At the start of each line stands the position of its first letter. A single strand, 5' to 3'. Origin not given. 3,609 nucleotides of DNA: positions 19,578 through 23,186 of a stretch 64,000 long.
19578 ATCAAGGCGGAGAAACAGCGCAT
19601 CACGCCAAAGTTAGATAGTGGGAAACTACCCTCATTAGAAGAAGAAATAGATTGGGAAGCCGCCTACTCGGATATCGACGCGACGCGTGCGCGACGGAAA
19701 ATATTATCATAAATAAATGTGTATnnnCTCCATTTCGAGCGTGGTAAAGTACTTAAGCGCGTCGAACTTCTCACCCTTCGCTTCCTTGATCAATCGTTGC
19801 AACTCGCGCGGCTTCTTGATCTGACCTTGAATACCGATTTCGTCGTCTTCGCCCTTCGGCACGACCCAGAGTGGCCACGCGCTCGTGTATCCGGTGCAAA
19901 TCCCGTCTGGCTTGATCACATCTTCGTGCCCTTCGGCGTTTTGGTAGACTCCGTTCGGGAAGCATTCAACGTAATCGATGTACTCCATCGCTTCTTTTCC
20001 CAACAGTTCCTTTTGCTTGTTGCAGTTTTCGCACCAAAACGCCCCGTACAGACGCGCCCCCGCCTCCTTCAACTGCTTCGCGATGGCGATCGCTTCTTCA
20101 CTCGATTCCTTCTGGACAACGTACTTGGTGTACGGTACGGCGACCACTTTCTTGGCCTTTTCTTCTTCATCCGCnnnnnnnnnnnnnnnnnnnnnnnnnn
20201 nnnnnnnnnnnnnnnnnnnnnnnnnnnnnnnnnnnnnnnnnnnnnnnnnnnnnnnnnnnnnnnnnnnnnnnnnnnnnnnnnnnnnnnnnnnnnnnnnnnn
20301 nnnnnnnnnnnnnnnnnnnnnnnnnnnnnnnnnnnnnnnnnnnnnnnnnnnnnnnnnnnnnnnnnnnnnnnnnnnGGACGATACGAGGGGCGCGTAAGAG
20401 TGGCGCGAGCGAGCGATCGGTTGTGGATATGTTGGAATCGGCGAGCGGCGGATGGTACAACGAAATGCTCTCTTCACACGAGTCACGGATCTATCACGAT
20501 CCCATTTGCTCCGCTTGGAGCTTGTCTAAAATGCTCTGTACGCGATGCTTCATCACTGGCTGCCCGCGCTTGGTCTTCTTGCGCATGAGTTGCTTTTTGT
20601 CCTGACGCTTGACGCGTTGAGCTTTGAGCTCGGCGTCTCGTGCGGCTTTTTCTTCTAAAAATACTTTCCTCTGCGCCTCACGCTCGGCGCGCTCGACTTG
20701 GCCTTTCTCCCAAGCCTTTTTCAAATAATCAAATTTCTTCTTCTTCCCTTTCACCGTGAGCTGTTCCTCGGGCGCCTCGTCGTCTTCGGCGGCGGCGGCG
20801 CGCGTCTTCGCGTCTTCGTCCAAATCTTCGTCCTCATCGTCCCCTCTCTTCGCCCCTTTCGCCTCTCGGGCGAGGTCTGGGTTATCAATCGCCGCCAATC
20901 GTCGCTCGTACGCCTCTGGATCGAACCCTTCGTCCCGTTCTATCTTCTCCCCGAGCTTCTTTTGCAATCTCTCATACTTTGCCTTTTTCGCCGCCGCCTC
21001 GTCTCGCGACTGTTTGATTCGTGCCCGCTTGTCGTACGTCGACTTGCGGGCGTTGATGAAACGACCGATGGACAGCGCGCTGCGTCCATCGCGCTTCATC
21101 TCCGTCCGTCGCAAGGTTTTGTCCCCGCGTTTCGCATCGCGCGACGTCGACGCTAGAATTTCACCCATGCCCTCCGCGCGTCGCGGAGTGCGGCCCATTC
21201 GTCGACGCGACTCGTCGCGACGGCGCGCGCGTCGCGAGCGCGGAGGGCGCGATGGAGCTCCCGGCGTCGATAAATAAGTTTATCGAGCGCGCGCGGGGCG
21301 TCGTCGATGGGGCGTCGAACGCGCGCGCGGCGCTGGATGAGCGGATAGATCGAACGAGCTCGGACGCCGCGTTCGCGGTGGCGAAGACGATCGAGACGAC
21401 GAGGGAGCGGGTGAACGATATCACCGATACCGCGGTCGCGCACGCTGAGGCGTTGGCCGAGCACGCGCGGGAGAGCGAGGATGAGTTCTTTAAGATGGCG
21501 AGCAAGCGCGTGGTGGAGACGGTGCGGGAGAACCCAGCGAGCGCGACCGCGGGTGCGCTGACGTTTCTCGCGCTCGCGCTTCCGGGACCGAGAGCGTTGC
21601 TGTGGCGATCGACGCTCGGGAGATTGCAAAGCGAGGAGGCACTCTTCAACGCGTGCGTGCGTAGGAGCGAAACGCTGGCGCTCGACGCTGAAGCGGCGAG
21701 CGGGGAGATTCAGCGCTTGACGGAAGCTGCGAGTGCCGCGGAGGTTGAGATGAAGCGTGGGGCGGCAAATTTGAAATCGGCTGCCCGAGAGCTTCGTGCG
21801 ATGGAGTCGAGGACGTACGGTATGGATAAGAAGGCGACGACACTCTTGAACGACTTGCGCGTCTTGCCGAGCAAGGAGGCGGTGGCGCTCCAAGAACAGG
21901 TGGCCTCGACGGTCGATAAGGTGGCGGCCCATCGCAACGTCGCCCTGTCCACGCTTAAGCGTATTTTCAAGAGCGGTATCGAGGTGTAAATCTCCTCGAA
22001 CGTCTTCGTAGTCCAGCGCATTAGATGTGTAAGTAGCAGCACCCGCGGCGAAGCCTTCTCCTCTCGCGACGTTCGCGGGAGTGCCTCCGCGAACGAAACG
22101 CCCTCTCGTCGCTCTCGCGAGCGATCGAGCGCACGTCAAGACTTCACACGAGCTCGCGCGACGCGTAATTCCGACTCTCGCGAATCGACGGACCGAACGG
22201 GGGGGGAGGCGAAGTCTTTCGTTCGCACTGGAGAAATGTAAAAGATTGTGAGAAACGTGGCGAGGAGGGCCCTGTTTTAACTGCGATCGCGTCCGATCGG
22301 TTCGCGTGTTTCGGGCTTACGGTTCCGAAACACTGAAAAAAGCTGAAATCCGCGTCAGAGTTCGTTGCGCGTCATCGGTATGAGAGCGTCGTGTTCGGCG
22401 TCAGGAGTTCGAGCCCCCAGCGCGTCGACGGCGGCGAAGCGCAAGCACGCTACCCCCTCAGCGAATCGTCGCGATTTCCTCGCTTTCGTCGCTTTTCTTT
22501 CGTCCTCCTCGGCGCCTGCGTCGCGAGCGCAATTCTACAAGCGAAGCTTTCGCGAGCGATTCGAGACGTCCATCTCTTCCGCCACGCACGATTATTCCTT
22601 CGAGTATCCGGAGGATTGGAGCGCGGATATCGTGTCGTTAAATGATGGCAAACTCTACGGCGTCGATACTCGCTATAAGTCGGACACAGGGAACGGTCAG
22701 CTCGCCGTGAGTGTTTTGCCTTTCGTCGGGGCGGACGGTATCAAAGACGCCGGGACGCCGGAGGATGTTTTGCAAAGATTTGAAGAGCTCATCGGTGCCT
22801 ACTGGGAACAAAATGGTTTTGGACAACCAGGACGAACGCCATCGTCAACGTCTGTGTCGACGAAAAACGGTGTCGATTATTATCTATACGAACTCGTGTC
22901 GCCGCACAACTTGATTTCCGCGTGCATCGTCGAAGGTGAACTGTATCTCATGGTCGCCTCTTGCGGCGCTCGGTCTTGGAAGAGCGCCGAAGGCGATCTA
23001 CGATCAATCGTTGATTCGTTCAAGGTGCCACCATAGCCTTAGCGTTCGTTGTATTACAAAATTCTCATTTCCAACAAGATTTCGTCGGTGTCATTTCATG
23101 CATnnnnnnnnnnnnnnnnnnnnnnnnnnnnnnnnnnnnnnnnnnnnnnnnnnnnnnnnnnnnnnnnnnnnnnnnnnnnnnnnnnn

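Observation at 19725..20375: Stand-alone LTO1-type thioredoxin domain with a twin-arginine lumen signal and no VKOR partner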

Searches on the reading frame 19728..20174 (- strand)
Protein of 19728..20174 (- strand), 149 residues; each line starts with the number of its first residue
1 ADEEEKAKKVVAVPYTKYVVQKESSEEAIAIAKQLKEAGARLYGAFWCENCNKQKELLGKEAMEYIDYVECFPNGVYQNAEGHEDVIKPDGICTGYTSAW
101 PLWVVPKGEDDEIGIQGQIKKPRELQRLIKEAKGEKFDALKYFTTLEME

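Call 82: predict_structure(alignment_id=A4)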
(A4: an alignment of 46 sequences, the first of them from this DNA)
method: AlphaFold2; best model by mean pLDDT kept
length: 149 residues; sequences in the alignment: 46
mean_pLDDT: 87.9   pTM: 0.77
mean pLDDT of the five models: 87.9, 87.2, 86.8, 85.6, 83.4
residues with pLDDT >= 90: 107; 70-90: 21; 50-70: 18; < 50: 3
segments of 3 or more residues with pLDDT < 50: 147-149
pLDDT, mean of each block of 10 residues (from residue 1): 63 94 98 97 96 98 98 94 91 87 91 91 94 73 50
secondary structure, 60 per line:
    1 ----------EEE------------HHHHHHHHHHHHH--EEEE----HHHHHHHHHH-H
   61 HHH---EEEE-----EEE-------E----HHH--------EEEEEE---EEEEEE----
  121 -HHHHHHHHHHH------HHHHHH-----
elements in order: E11-13 H26-38 E41-44 H49-58 H60-63 E67-70 E76-78 E102-107 E111-116 H122-132 H139-144

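Call 86: fold_search(model_id=the predicted structure, library=pdb)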
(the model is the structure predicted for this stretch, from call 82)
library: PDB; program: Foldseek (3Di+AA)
matches with E <= 10: 244; with E <= 0.001: 6
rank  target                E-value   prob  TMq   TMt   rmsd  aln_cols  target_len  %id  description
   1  3kp8                  5.0e-07  1.00  0.50  0.76   4.3       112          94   28  The thioredoxin-like domain of a VKOR homolog from Synechococcus sp. (released 2010-03-02)
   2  4nv5_A                5.4e-07  1.00  0.53  0.31   4.2       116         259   28  C50A mutant of Synechococcus VKOR, C2 crystal form (dehydrated) (released 2014-02-12)
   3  4nv6                  8.4e-07  1.00  0.53  0.31   4.5       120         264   28  C212A mutant of Synechococcus VKOR (released 2014-02-12)
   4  4nv5_B                1.1e-06  1.00  0.54  0.31   3.4       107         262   29  C50A mutant of Synechococcus VKOR, C2 crystal form (dehydrated) (released 2014-02-12)
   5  3kp9                  9.3e-06  1.00  0.51  0.31   4.1       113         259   28  Structure of a bacterial homolog of vitamin K epoxide reductase (released 2010-02-09)
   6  4nv2                  2.1e-05  1.00  0.47  0.28   5.1       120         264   27  C50A mutant of Synechococcus VKOR, C2221 crystal form (released 2014-02-12)
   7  5nyl_A                1.6e-02  0.94  0.39  0.47  10.2       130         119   21  Crystal structure of an atypical poplar thioredoxin-like2.1 active site mutant (released 2018-02-28)
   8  5nyo_A                2.4e-02  0.89  0.38  0.46  10.0       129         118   20  Crystal structure of an atypical poplar thioredoxin-like2.1 variant in dimeric form (released 2018-02-28)
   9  2diy_MODEL_1_A        2.9e-02  0.80  0.36  0.40  13.3       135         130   16  The solution structure of the thioredoxin domain of human Thioredoxin-like protein 2 (released 2007-04-03)
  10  6dnu_B                3.5e-02  0.82  0.36  0.44   9.6       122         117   16  Crystal Structure of Neisseria meningitidis DsbD c-terminal domain in the oxidised form (released 2018-09-12)
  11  1fb0_B                3.7e-02  0.91  0.39  0.53   9.3       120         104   17  CRYSTAL STRUCTURE OF THIOREDOXIN M FROM SPINACH CHLOROPLAST (REDUCED FORM) (released 2000-09-20)
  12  2fa4_A                4.5e-02  0.91  0.40  0.54   9.0       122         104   18  Crystal Structure of Oxidized Form from Saccharomyces cerevisiae (released 2006-12-06)
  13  3ios                  5.1e-02  0.92  0.38  0.42   6.6       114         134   11  Structure of MTB dsbF in its mixed oxidized and reduced forms (released 2010-01-05)
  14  3hxs_B                6.6e-02  0.96  0.43  0.52   9.1       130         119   13  Crystal Structure of Bacteroides fragilis TrxP (released 2010-01-12)
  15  1lu4                  7.0e-02  0.77  0.34  0.37   6.7       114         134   13  1.1 ANGSTROM RESOLUTION CRYSTAL STRUCTURE OF A SECRETED MYCOBACTERIUM TUBERCULOSIS DISULFIDE OXIDOREDUCTASE HOMOLOGOUS T (released 2003-10-14)
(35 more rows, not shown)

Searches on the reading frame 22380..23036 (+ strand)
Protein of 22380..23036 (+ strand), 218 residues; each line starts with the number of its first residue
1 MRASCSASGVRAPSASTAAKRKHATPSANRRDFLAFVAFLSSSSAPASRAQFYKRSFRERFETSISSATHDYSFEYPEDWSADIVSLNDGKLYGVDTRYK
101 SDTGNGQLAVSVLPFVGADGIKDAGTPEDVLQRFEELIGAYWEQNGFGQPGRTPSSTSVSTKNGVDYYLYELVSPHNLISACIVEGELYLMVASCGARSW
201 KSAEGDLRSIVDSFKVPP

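Call 4: search_protein_families(library=pfam, proteins=[window:22380-23036:+], max_evalue=1)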
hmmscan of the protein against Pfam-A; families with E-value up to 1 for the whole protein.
window:22380-23036:+ (218 aa): 2 families
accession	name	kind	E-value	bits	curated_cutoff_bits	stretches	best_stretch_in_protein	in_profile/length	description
PF01789.22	PsbP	-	7.5e-15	55.7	23.5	1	68-216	9-155/155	PsbP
PF18933.6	PsbP_2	-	0.0019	18.7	27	1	57-216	38-184/184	PsbP-like protein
